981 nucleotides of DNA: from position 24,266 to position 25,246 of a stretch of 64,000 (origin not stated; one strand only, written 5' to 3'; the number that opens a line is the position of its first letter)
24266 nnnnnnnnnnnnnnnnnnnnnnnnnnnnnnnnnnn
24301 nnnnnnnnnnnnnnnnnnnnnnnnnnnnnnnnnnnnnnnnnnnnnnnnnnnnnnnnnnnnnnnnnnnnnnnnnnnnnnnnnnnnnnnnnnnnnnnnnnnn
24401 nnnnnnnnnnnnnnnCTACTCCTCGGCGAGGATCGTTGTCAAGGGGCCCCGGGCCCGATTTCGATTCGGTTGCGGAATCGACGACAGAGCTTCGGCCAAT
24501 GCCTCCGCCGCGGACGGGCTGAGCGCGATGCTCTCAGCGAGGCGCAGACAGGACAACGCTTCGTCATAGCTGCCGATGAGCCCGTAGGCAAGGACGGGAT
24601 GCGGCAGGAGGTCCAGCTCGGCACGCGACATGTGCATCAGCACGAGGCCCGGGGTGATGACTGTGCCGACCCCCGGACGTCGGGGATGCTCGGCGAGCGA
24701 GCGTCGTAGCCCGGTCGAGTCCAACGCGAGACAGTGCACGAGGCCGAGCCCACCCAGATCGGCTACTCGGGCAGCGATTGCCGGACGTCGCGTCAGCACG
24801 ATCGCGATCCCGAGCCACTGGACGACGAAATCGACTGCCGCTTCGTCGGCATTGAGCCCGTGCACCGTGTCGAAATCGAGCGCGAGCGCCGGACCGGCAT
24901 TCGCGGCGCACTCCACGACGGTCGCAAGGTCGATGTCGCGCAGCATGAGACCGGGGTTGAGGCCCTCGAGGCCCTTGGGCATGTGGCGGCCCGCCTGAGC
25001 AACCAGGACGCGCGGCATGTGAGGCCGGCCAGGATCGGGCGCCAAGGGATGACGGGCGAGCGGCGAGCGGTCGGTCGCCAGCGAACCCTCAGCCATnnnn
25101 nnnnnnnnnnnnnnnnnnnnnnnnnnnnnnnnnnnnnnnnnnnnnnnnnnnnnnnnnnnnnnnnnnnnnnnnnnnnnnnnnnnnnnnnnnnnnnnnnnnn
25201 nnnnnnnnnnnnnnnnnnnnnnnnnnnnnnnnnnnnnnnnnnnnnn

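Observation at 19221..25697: Consolidated glycerol/dihydroxyacetone catabolic block headed by two tandem GlpP antiterminator paralogues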

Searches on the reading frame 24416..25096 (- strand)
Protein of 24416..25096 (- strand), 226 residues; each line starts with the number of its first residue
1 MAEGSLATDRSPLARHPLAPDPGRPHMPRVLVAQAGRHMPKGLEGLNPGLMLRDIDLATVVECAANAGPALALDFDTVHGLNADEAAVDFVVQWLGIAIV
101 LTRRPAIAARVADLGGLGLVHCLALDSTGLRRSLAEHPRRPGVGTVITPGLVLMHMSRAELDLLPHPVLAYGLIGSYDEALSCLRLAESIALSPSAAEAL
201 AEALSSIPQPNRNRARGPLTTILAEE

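Call 3: search_protein_families(library=pfam, proteins=[window:24416-25096:-])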
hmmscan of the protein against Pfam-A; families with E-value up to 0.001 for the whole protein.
window:24416-25096:- (226 aa): 1 family
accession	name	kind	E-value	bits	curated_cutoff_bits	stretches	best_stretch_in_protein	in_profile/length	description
PF04309.18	G3P_antiterm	-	2.1e-10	40.7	27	1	56-193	31-166/173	Glycerol-3-phosphate responsive antiterminator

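Call 4: search_protein_families(library=ncbifam, proteins=[window:24416-25096:-])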
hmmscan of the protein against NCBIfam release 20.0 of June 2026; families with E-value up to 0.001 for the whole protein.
window:24416-25096:- (226 aa): 0 families

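Call 9: search_solved_structures(query=window:24416-25096:-, max_evalue=1, show_alignments=2)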
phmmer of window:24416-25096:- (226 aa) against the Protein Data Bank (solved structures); distinct sequences matched with E-value up to 1: 3.
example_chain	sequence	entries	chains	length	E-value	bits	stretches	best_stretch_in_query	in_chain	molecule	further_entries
1vkf_A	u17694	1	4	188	0.00054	23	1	62-193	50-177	glycerol uptake operon antiterminator-related protein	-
3kts_A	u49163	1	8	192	0.0048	19.9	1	56-182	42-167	Glycerol uptake operon antiterminator regulatory protein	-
6nor_A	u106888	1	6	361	0.55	13.1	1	54-143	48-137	Putative NAD dependent dehydrogenase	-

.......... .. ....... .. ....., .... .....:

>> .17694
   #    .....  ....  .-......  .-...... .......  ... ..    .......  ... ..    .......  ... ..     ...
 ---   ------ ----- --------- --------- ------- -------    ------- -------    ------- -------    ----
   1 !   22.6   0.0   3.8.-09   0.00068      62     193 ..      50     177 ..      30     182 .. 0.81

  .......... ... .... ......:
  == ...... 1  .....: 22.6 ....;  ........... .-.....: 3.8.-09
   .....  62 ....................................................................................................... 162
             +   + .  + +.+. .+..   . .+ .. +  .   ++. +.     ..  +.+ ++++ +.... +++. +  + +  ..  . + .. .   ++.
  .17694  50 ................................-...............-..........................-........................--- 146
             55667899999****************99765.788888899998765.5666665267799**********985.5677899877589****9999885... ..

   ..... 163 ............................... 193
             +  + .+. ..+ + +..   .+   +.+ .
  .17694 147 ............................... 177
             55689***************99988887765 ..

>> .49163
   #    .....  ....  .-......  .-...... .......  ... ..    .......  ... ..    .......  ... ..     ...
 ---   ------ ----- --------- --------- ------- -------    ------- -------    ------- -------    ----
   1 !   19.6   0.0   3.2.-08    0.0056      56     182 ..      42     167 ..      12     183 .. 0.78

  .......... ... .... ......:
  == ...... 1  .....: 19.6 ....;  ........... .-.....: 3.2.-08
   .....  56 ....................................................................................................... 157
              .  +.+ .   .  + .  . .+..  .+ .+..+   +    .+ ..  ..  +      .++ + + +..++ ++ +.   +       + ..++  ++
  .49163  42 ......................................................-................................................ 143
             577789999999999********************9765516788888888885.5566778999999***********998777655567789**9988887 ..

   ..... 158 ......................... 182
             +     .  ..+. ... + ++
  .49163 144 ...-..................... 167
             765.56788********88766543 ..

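Call 10: find_encoding_contigs(protein=window:24416-25096:-, flank=10000, max_places=6)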
Protein window:24416-25096:- (226 aa): 14 contigs read that carry it; 6 places shown.
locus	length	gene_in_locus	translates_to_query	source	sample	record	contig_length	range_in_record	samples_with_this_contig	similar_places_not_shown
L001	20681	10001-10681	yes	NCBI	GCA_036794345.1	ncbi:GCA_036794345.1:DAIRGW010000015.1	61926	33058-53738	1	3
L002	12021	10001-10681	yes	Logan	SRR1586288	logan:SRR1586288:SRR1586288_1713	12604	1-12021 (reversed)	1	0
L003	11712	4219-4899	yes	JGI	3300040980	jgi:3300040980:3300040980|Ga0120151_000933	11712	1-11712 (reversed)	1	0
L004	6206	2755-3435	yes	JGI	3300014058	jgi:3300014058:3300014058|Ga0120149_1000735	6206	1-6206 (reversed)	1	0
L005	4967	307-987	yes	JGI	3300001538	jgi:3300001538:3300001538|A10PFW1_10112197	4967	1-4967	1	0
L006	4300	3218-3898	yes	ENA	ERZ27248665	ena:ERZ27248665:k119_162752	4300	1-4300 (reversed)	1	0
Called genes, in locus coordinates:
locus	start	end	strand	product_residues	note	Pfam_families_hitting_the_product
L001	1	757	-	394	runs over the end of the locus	PF00988:CPSase_sm_chain, PF00117:GATase, PF07722:Peptidase_C26 (weak)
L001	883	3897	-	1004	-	PF13191:AAA_16, PF13424:TPR_12 (faint), PF00196:GerE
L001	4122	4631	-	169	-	PF04542:Sigma70_r2, PF08281:Sigma70_r4_2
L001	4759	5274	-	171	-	PF13302:Acetyltransf_3, PF13420:Acetyltransf_4, PF00583:Acetyltransf_1, PF13523:Acetyltransf_8, PF13673:Acetyltransf_10 (weak), PF13508:Acetyltransf_7 (weak)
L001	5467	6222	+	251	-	PF13489:Methyltransf_23 (weak), PF01209:Ubie_methyltran (weak), PF13847:Methyltransf_31, PF08241:Methyltransf_11, PF08242:Methyltransf_12, PF13649:Methyltransf_25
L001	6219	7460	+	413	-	PF00070:Pyr_redox (faint), PF01266:DAO (faint), PF01494:FAD_binding_3, PF04820:Trp_halogenase (faint), PF07992:Pyr_redox_2 (faint), PF13450:NAD_binding_8 (faint)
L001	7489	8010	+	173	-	PF10604:Polyketide_cyc2, PF03364:Polyketide_cyc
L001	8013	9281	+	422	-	PF00109:ketoacyl-synt, PF02801:Ketoacyl-synt_C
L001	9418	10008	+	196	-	PF04309:G3P_antiterm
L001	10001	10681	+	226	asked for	PF04309:G3P_antiterm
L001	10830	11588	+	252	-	PF00230:MIP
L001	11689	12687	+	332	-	PF02733:Dak1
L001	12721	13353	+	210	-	PF02734:Dak2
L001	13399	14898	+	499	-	PF00370:FGGY_N, PF02782:FGGY_C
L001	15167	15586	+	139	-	PF03610:EIIA-man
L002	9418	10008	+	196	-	PF04309:G3P_antiterm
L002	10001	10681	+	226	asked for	PF04309:G3P_antiterm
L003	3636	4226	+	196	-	PF04309:G3P_antiterm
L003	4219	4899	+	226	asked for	PF04309:G3P_antiterm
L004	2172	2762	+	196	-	PF04309:G3P_antiterm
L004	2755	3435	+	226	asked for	PF04309:G3P_antiterm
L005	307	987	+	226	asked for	PF04309:G3P_antiterm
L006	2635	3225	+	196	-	PF04309:G3P_antiterm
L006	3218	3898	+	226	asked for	PF04309:G3P_antiterm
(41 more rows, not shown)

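Call 11: find_homologous_proteins(query=window:24416-25096:-)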
Query window:24416-25096:- (226 aa): 87 proteins with E <= 0.001 among 8000 candidates.
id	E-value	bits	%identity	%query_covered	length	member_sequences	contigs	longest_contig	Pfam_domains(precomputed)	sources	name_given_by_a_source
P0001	6.0e-140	482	100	100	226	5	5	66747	PF04309.19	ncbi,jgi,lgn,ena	ncbi:MAG TPA: glycerol-3-phosphate responsive antiterminator [Candidatus Limnocylindrales bacterium]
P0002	2.4e-68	248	59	94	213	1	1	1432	PF04309.19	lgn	-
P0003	9.8e-59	217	58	92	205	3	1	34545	PF04309.19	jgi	jgi:glycerol-3-phosphate responsive antiterminator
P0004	6.8e-52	194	57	87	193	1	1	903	PF04309.19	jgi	jgi:glycerol-3-phosphate responsive antiterminator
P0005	1.8e-51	193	52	96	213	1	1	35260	PF04309.19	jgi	jgi:glycerol-3-phosphate responsive antiterminator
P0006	5.0e-51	192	58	79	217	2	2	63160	PF04309.19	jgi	jgi:glycerol-3-phosphate responsive antiterminator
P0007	5.7e-51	191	54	90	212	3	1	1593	PF04309.19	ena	-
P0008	8.8e-51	191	55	88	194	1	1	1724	PF04309.19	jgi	jgi:glycerol-3-phosphate responsive antiterminator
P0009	3.7e-50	189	58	76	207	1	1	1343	PF04309.19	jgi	jgi:glycerol-3-phosphate responsive antiterminator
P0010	4.9e-50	188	57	76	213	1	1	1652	PF04309.19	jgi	jgi:glycerol-3-phosphate responsive antiterminator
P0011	5.6e-50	188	59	78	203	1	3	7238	PF04309.19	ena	-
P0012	1.1e-49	187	55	83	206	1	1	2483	PF04309.19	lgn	-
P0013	1.2e-49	187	52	83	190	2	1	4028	PF04309.19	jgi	jgi:glycerol-3-phosphate responsive antiterminator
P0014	1.3e-49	187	52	90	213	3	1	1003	PF04309.19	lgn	-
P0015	1.7e-49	187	58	78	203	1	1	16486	PF04309.19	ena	-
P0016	1.8e-49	186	54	81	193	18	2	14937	PF04309.19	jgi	-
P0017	3.0e-49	186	53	76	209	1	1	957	PF04309.19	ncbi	-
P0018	3.9e-49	185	56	81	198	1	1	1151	PF04309.19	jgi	jgi:glycerol-3-phosphate responsive antiterminator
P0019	8.1e-49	184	58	75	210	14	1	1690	PF04309.19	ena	-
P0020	8.5e-49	184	56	77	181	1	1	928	PF04309.19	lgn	-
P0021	2.2e-48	183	58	73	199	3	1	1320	PF04309.19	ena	-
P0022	3.9e-48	182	52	81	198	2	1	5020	PF04309.19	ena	-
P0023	6.5e-48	181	57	77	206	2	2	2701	PF04309.19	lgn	-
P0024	1.0e-47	181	55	78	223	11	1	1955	PF04309.19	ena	-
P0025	4.3e-47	179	59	68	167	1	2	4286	PF04309.19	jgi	jgi:glycerol-3-phosphate responsive antiterminator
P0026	4.4e-47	179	56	75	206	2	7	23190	PF04309.19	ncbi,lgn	-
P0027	7.2e-47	178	61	68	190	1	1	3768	PF04309.19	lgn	-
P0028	9.1e-47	178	50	78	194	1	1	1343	PF04309.19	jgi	jgi:glycerol-3-phosphate responsive antiterminator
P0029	1.1e-46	177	51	81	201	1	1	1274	PF04309.19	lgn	-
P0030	1.3e-46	177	54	79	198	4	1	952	PF04309.19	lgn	-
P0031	1.6e-46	177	52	88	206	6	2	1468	PF04309.19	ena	-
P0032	2.3e-46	176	51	88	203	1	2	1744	PF04309.19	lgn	-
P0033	2.5e-46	176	51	78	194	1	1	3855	PF04309.19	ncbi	-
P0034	1.0e-45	174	55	76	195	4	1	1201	PF04309.19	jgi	jgi:glycerol-3-phosphate responsive antiterminator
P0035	4.0e-45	172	52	81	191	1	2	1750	PF04309.19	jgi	jgi:glycerol-3-phosphate responsive antiterminator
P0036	4.5e-45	172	52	81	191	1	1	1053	PF04309.19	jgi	jgi:glycerol-3-phosphate responsive antiterminator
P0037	4.9e-45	172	53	72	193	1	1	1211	PF04309.19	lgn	-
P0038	5.1e-45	172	56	77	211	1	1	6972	PF04309.19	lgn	-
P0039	6.9e-45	171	53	76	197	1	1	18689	PF04309.19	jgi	jgi:glycerol-3-phosphate responsive antiterminator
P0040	1.1e-44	171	55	79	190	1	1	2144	PF04309.19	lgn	-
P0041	1.5e-44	170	49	80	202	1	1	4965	PF04309.19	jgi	jgi:glycerol-3-phosphate responsive antiterminator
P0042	2.0e-44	170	51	78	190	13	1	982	PF04309.19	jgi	-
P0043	3.2e-44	169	48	84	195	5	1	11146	PF04309.19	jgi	jgi:glycerol-3-phosphate responsive antiterminator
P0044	4.9e-44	169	54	79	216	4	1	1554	PF04309.19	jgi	jgi:glycerol-3-phosphate responsive antiterminator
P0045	1.0e-43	168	49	81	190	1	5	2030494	PF04309.19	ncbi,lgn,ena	-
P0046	1.1e-43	168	48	86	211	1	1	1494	PF04309.19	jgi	jgi:glycerol-3-phosphate responsive antiterminator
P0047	1.1e-43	168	55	79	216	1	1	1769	PF04309.19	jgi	jgi:glycerol-3-phosphate responsive antiterminator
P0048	1.2e-43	167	54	80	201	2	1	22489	PF04309.19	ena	-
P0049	2.5e-43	166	52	81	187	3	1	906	PF04309.19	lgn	-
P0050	2.8e-43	166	60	66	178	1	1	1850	PF04309.19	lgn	-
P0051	3.0e-43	166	55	79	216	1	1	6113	PF04309.19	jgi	jgi:glycerol-3-phosphate responsive antiterminator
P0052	3.1e-43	166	57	71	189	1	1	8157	PF04309.19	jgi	jgi:glycerol-3-phosphate responsive antiterminator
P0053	6.0e-43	165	49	81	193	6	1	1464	PF04309.19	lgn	-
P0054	6.1e-43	165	51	82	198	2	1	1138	PF04309.19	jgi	jgi:glycerol-3-phosphate responsive antiterminator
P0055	1.1e-42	164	49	81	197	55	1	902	PF04309.19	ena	-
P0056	1.8e-42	164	50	77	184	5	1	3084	PF04309.19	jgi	jgi:glycerol-3-phosphate responsive antiterminator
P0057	1.9e-42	163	54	74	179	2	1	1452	PF04309.19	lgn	-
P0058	2.1e-42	163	53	76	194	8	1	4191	PF04309.19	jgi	jgi:glycerol-3-phosphate responsive antiterminator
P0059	4.0e-42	162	55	73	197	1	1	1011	PF04309.19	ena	-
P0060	2.5e-41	160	52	79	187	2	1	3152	PF04309.19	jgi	jgi:glycerol-3-phosphate responsive antiterminator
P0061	3.9e-41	159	47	83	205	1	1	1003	PF04309.19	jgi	jgi:glycerol-3-phosphate responsive antiterminator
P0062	5.2e-41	159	49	79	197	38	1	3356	PF04309.19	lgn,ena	-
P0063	6.4e-41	158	61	57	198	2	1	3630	PF04309.19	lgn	-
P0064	6.7e-41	158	51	79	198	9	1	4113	PF04309.19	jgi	jgi:glycerol-3-phosphate responsive antiterminator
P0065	7.1e-41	158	50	81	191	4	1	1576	PF04309.19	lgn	-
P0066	8.1e-41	158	49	79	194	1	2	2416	PF04309.19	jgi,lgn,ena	jgi:glycerol-3-phosphate responsive antiterminator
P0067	8.1e-41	158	48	82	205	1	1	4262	PF04309.19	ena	-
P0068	1.4e-40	157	48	79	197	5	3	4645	PF04309.19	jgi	jgi:hypothetical protein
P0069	1.5e-40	157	50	82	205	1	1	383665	PF04309.19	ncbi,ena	-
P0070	1.9e-40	157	51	82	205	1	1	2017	PF04309.19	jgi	jgi:glycerol-3-phosphate responsive antiterminator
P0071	1.9e-40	157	48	81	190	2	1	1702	PF04309.19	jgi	-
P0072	2.0e-40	157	50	80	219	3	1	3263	PF04309.19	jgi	jgi:glycerol-3-phosphate responsive antiterminator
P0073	2.1e-40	157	49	79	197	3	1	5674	PF04309.19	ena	-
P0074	4.3e-40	156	48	79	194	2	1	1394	PF04309.19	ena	-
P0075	5.4e-40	155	51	79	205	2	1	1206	PF04309.19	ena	-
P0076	5.9e-40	155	48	79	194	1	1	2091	PF04309.19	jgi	-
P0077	6.9e-40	155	48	78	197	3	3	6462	PF04309.19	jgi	jgi:glycerol-3-phosphate responsive antiterminator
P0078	8.7e-40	155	48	79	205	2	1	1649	PF04309.19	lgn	-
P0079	8.9e-40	155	53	69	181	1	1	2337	PF04309.19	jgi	jgi:glycerol uptake operon antiterminator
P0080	1.3e-39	154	49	83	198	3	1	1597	PF04309.19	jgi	jgi:glycerol-3-phosphate responsive antiterminator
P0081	2.2e-39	153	51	74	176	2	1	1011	PF04309.19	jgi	jgi:glycerol-3-phosphate responsive antiterminator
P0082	3.2e-39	153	49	79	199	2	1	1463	PF04309.19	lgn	-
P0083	1.7e-38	151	51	74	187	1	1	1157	PF04309.19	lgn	-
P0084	3.1e-37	146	52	68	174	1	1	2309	PF04309.19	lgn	-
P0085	7.1e-37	145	48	80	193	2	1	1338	PF04309.19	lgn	-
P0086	6.7e-36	142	47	79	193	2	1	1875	PF04309.19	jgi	jgi:glycerol-3-phosphate responsive antiterminator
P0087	1.7e-29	121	52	58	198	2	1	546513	PF04309.19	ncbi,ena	-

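Call 13: find_related_loci(query=A1, collection=genome_contigs, flank=6000)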
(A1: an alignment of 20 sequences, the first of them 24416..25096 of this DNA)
Query A1 (226 aa) in genome_contigs; peptide patterns used: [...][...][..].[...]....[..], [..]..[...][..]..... (x = any residue, [..] = any of these).
97 stretches matched a pattern; 55 encode a relative of the query (tblastn E <= 1e-3); 54 distinct loci.
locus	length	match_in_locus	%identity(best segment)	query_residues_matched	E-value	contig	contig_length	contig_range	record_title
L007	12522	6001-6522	58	22-195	2e-52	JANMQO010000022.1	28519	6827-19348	MAG: Chloroflexota bacterium isolate OTE_51_metabat_220 OTE_51_k141_2869183, whole genome shotgun sequence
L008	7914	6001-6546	51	26-207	2e-51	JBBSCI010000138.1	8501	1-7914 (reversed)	MAG: Candidatus Limnocylindrales bacterium isolate metawrap_la6_14 metawrap_la6_14_K_923159_L_8501_cov_9.0000, whole gen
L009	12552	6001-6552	53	21-204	1e-51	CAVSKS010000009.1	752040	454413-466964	MAG: uncultured Chloroflexia bacterium isolate MFD09206.bin.2.195 genome assembly, contig: contig_4631, whole genome sho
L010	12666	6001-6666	48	14-226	2e-51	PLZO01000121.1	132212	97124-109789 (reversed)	MAG: Chloroflexi bacterium isolate palsa_1068 73.20120700_P3D.134_contig_19936, whole genome shotgun sequence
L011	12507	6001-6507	51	26-194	1e-48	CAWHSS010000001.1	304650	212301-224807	MAG: uncultured Chloroflexia bacterium isolate MFD09212.bin.2.155 genome assembly, contig: contig_36984, whole genome sh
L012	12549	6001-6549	52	22-204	2e-48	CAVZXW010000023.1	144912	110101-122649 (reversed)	MAG: uncultured Chloroflexia bacterium isolate MFD01872.bin.2.101 genome assembly, contig: contig_60780, whole genome sh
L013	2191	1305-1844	49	27-206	1e-48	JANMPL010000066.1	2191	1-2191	MAG: Chloroflexota bacterium isolate OTE_51_metabat_464 OTE_51_k141_3073576, whole genome shotgun sequence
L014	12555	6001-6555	45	5-201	4e-48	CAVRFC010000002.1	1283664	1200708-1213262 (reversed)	MAG: uncultured Chloroflexia bacterium isolate MFD04850.bin.2.95 genome assembly, contig: contig_19232, whole genome sho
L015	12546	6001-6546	49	25-206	6e-48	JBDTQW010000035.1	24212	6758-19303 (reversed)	MAG: Chloroflexota bacterium isolate cluster3_bin.231 NODE_6757_length_24212_cov_8.247092, whole genome shotgun sequence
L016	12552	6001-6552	49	17-200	7e-48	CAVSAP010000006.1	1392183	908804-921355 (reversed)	MAG: uncultured Chloroflexia bacterium isolate MFD05747.bin.2.90 genome assembly, contig: contig_2680, whole genome shot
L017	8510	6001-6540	52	25-204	7e-47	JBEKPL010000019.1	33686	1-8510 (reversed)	MAG: Candidatus Limnocylindrales bacterium isolate SPRUCE 463 SPRUCE_463_19, whole genome shotgun sequence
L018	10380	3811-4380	45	18-207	8e-47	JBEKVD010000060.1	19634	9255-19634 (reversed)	MAG: Candidatus Limnocylindrales bacterium isolate SPRUCE 597 SPRUCE_597_60, whole genome shotgun sequence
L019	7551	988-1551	47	15-202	2e-46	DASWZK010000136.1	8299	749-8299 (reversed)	MAG TPA_asm: Candidatus Limnocylindrales bacterium isolate SMAG_U3736 k141_106503, whole genome shotgun sequence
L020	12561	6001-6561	49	25-212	9e-46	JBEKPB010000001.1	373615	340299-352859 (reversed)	MAG: Candidatus Limnocylindrales bacterium isolate SPRUCE 454 SPRUCE_454_1, whole genome shotgun sequence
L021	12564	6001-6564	49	16-205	1e-45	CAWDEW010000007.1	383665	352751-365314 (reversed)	MAG: uncultured Chloroflexia bacterium isolate MFD05942.bin.1.468 genome assembly, contig: contig_38069, whole genome sh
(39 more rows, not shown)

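Call 22: search_protein_families(library=pfam, proteins=[L012:6697-7623:+, L012:7547-8038:+, L012:8177-9289:+, L012:9453-10196:+, L012:10440-11459:+, L012:8839-10161:-])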
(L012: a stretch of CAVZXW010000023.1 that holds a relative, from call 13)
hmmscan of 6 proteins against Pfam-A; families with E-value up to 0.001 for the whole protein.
L012:6697-7623:+ (308 aa): 3 families
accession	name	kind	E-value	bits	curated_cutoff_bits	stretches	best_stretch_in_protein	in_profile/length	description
PF02518.31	HATPase_c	-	3.4e-24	85.8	26.4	1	172-278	2-108/111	Histidine kinase-, DNA gyrase B-, and HSP90-like ATPase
PF00512.31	HisKA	-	0.00021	21.7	26.9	1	66-114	6-53/66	His Kinase A (phospho-acceptor) domain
PF13581.12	HATPase_c_2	-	0.0003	21.2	27.4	1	182-258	42-112/127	Histidine kinase-like ATPase domain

L012:7547-8038:+ (163 aa): 0 families

L012:8177-9289:+ (370 aa): 7 families
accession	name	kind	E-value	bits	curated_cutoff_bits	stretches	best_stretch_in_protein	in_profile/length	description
PF00005.33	ABC_tran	-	2.5e-31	109.6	25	1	20-161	2-136/137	ABC transporter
PF17912.7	OB_MalK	-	1.2e-12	49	27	1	235-289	1-53/53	MalK OB fold domain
PF08402.16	TOBE_2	-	3e-12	46.9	21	1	282-354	1-76/76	TOBE domain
PF13401.12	AAA_22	-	0.0002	22.1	27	1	28-53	4-29/130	AAA domain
PF02463.25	SMC_N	-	0.00029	20.8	40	1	28-200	23-205/220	RecF/RecN/SMC N terminal domain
PF17850.7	CysA_C_terminal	-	0.00031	21.7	29.7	0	248-291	7-43/43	CysA C-terminal regulatory domain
PF13304.12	AAA_21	-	0.00056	20.5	27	0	117-193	221-299/304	AAA domain, putative AbiEii toxin, Type IV TA system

L012:9453-10196:+ (247 aa): 0 families

L012:10440-11459:+ (339 aa): 0 families

L012:8839-10161:- (440 aa): 0 families

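Call 32: predict_structure(alignment_id=A1)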
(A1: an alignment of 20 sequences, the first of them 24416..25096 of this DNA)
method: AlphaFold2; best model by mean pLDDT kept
length: 226 residues; sequences in the alignment: 20
mean_pLDDT: 84.8   pTM: 0.79
mean pLDDT of the five models: 84.8, 84.7, 84.3, 83.9, 83.5
residues with pLDDT >= 90: 146; 70-90: 40; 50-70: 19; < 50: 21
segments of 3 or more residues with pLDDT < 50: 10-20, 220-226
pLDDT, mean of each block of 10 residues (from residue 1): 58 41 80 82 87 96 90 96 94 96 96 97 87 91 96 93 96 93 97 93 81 51 44
secondary structure, 60 per line:
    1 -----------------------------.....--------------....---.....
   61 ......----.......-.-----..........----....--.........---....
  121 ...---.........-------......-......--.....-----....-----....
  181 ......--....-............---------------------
elements in order: E30-34 E49-52 H57-66 E71-74 H85-94 E99-102 H105-113 E117-123 H127-135 E143-148 H150-155 H158-162 E168-171 H177-186 E189-192 H194-205
